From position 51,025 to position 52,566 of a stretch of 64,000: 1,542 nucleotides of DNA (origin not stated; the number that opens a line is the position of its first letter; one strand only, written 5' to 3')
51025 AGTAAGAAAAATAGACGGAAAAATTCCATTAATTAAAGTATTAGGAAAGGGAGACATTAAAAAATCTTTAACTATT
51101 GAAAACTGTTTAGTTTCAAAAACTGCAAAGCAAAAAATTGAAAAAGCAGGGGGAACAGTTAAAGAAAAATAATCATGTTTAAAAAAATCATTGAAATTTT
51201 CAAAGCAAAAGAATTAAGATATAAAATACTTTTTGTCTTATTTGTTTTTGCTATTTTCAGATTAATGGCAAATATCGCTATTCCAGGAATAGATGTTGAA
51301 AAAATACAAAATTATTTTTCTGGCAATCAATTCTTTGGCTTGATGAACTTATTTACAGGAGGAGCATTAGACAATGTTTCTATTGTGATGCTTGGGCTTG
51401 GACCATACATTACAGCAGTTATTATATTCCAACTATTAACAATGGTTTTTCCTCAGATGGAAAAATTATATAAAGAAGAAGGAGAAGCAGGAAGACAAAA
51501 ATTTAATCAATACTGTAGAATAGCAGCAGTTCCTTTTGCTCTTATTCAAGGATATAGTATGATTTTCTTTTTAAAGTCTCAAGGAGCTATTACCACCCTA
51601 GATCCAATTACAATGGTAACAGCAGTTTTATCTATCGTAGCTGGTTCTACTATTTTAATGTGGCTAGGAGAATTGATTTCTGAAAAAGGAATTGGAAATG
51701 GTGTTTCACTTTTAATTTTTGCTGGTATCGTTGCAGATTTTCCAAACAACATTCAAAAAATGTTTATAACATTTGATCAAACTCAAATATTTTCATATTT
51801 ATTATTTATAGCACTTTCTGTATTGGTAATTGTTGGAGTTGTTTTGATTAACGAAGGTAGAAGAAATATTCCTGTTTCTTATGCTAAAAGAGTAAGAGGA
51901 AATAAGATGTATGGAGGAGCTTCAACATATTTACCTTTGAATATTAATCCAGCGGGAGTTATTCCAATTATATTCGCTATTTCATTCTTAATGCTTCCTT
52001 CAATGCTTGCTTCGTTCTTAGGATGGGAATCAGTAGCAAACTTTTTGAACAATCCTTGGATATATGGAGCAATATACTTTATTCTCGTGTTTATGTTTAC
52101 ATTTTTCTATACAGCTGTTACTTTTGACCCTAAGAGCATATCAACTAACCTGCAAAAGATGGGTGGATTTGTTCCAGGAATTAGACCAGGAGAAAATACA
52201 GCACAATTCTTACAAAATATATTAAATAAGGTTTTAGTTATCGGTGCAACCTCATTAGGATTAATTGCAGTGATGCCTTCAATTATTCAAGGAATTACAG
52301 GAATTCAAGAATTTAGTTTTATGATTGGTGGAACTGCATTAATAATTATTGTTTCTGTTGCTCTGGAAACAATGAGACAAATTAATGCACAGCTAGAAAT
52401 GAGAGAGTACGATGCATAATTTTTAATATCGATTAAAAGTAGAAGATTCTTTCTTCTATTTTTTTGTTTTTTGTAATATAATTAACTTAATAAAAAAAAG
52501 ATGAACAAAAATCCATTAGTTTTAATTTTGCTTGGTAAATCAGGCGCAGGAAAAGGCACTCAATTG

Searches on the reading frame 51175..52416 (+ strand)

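Call 39: search_protein_families(library=pfam, proteins=[window:51175-52416:+], max_evalue=0.00001)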
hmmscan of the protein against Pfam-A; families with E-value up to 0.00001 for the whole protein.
window:51175-52416:+ (414 aa): 1 family
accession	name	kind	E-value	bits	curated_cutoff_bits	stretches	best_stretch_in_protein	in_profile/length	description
PF00344.25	SecY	-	3.5e-102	342.3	32.2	1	69-400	1-306/306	SecY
